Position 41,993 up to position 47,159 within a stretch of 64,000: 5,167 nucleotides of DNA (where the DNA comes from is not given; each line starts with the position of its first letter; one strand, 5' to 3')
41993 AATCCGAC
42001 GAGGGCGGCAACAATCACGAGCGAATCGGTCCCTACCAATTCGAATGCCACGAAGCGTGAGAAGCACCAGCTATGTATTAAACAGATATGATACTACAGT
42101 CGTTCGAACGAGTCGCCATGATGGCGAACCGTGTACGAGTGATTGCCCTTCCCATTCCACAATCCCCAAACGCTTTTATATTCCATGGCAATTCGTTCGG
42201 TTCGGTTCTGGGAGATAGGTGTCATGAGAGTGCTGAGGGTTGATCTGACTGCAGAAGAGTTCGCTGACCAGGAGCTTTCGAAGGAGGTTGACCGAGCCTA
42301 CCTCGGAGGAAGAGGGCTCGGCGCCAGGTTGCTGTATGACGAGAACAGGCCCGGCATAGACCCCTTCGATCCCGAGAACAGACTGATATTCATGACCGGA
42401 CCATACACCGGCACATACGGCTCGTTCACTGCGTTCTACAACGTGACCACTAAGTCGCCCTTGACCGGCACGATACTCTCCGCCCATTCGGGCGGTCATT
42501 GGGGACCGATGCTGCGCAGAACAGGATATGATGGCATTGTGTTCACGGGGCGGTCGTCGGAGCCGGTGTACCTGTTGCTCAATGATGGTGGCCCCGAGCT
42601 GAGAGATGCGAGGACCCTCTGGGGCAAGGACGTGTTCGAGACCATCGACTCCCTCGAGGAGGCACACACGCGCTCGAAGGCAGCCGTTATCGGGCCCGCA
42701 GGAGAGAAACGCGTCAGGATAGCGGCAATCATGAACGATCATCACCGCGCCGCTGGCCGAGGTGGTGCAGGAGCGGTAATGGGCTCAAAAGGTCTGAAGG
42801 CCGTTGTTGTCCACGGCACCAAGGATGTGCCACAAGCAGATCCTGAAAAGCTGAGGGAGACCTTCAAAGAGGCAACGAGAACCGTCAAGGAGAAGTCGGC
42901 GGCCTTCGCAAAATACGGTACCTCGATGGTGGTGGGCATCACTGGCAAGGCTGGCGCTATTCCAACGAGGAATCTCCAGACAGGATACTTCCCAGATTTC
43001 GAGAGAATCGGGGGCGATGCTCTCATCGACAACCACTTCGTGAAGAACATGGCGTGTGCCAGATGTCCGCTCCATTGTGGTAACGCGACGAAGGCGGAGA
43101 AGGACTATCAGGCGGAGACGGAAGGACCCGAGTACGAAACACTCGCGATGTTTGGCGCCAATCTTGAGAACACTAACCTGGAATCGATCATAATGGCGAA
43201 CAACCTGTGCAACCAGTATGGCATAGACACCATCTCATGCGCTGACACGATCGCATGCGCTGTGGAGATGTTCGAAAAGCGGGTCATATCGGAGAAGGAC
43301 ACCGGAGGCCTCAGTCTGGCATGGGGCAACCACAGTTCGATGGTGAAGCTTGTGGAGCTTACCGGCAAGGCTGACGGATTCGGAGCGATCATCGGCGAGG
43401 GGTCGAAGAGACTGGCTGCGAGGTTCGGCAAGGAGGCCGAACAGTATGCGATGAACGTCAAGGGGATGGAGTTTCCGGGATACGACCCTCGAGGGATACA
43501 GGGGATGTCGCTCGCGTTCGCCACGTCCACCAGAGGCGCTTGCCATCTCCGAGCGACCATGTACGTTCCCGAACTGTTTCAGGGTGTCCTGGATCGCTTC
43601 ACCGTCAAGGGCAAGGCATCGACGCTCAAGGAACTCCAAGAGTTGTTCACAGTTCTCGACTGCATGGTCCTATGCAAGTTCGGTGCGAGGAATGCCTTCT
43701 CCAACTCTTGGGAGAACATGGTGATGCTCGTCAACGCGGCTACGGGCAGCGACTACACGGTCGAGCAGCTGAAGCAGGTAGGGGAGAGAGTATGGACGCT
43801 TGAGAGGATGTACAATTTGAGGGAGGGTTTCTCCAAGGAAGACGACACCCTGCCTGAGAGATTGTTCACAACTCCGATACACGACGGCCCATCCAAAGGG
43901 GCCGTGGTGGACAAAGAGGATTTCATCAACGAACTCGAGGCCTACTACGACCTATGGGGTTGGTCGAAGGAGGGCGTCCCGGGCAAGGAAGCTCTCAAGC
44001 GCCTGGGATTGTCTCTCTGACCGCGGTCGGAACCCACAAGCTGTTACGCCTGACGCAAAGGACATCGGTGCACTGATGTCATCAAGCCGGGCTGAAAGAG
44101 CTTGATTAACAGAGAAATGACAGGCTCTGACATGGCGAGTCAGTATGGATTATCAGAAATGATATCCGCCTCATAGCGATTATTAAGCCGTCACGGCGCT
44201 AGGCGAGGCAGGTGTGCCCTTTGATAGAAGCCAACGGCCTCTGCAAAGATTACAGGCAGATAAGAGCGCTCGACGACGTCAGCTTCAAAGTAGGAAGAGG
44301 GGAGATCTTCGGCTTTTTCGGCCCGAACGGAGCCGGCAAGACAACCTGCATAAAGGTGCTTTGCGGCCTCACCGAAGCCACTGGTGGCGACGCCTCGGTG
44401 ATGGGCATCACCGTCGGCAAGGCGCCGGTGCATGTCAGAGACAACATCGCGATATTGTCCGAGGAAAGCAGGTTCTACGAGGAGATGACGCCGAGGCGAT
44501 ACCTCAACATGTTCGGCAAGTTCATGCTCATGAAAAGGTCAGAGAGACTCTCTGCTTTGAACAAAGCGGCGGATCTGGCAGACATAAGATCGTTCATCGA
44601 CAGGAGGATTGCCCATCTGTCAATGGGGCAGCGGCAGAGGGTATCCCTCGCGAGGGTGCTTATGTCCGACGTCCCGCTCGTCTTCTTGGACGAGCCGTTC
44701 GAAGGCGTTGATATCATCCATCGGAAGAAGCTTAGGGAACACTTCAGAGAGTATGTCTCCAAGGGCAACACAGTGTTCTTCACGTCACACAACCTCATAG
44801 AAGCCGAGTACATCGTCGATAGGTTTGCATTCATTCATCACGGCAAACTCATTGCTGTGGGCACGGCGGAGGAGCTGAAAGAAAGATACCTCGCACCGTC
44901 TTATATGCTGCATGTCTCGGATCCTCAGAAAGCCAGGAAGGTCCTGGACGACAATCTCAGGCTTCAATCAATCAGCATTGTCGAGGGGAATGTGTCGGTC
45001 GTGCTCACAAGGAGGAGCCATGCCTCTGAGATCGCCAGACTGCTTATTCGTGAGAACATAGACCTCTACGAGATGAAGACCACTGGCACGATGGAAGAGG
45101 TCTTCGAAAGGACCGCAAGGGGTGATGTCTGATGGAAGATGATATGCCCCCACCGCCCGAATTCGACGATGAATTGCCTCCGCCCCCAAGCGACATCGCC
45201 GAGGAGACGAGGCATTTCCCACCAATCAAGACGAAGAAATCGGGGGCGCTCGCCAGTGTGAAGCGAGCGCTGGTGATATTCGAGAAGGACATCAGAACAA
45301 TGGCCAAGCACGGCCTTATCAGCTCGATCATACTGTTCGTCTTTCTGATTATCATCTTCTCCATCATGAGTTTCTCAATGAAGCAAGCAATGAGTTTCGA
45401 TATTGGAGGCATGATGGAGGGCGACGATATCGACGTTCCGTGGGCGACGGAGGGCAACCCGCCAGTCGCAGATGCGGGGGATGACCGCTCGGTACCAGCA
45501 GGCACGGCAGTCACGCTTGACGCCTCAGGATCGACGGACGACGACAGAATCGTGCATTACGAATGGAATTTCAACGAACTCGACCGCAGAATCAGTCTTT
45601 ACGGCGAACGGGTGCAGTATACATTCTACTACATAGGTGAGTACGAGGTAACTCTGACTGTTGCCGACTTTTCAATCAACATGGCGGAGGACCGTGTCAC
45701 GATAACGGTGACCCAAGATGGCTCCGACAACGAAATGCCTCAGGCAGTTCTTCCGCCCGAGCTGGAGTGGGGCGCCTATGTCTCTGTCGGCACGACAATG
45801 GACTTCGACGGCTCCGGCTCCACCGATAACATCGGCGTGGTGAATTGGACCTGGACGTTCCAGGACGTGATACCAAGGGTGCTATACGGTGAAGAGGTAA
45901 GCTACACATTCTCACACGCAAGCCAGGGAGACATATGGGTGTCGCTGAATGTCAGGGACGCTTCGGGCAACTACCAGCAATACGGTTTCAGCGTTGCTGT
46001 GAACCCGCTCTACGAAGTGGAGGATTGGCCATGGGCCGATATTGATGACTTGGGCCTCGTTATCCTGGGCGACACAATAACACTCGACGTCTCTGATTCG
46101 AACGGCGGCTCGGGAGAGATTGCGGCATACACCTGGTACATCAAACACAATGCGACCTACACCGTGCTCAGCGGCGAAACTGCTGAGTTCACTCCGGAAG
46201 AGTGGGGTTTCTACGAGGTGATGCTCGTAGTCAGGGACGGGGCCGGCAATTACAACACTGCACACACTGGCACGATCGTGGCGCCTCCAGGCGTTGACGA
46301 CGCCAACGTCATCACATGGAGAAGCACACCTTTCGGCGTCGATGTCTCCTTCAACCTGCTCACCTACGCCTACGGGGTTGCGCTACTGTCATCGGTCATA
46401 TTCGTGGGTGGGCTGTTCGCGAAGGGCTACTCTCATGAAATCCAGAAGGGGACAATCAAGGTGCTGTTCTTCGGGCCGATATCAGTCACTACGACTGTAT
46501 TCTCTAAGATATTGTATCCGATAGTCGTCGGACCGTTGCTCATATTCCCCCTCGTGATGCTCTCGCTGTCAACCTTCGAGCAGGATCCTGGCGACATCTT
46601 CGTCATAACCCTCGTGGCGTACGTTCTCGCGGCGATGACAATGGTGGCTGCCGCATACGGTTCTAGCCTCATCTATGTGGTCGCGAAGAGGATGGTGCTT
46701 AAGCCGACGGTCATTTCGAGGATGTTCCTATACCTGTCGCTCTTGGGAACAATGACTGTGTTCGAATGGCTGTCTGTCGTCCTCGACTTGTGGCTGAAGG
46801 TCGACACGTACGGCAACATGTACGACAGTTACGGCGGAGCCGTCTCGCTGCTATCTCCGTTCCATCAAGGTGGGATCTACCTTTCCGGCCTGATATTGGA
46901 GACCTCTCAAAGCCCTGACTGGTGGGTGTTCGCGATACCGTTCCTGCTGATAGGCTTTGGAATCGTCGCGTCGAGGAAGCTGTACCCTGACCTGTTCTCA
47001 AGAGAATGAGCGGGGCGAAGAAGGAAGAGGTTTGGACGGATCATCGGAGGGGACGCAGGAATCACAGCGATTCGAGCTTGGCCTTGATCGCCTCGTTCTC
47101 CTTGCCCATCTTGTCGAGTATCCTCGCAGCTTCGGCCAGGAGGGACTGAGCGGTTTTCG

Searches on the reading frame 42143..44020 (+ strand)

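Call 21: search_protein_families(library=pfam, proteins=[window:42143-44020:+], max_evalue=0.0001)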
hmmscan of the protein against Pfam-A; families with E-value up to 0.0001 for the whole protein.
window:42143-44020:+ (625 aa): 2 families
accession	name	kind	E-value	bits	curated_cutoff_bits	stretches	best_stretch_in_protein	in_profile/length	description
PF01314.23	AFOR_C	-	8.3e-136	453.6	27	1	241-623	3-385/385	Aldehyde ferredoxin oxidoreductase, domains 2 & 3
PF02730.20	AFOR_N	-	1.9e-77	260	29.8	1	29-226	2-199/199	Aldehyde ferredoxin oxidoreductase, N-terminal domain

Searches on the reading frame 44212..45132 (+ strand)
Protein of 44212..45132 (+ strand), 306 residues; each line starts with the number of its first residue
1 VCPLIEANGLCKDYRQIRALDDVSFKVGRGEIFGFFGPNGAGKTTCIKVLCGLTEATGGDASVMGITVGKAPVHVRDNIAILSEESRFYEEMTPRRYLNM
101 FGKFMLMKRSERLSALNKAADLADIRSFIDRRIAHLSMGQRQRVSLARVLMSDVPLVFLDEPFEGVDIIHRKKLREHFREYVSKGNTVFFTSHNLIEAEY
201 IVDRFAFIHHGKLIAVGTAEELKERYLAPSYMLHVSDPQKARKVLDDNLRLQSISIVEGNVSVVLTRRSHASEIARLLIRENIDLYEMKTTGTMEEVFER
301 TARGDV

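Call 21: search_protein_families(library=pfam, proteins=[window:44212-45132:+], max_evalue=0.0001)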
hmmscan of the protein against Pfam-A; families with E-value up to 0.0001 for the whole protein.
window:44212-45132:+ (306 aa): 2 families
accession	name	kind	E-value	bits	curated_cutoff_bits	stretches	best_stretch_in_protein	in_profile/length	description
PF00005.33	ABC_tran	-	8.7e-28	98.1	25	1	20-163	1-136/137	ABC transporter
PF13304.12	AAA_21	-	3.3e-07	31.1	27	0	132-195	234-300/304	AAA domain, putative AbiEii toxin, Type IV TA system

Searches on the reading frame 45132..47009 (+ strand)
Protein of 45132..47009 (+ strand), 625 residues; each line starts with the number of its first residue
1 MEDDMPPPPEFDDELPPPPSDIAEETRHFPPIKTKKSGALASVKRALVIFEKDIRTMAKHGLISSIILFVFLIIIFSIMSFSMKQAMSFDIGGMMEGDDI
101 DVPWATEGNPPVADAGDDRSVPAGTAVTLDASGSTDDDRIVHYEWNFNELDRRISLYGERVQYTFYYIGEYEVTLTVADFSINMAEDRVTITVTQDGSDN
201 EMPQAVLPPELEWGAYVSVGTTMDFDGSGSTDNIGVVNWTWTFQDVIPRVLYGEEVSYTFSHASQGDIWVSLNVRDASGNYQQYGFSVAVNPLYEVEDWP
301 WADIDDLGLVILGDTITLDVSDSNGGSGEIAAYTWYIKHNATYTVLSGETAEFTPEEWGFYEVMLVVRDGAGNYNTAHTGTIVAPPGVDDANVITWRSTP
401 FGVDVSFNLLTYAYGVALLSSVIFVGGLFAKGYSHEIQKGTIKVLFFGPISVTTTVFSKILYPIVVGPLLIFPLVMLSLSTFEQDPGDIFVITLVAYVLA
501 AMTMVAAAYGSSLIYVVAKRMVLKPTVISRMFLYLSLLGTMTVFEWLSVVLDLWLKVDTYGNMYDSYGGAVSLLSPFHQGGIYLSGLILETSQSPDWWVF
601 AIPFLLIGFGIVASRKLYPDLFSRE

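Call 21: search_protein_families(library=pfam, proteins=[window:45132-47009:+], max_evalue=0.0001)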
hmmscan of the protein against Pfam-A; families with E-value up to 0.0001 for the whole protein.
window:45132-47009:+ (625 aa): 3 families
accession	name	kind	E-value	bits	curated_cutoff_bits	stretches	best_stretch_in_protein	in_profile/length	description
PF18911.6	PKD_4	-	1.9e-27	95.5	27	3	110-192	3-84/85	PKD domain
PF00801.26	PKD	-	1.6e-15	57.3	23.5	1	118-179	8-67/80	PKD domain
PF22352.2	K319L-like_PKD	-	7.8e-14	51.9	27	1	115-193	1-84/84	K319L-like, PKD domain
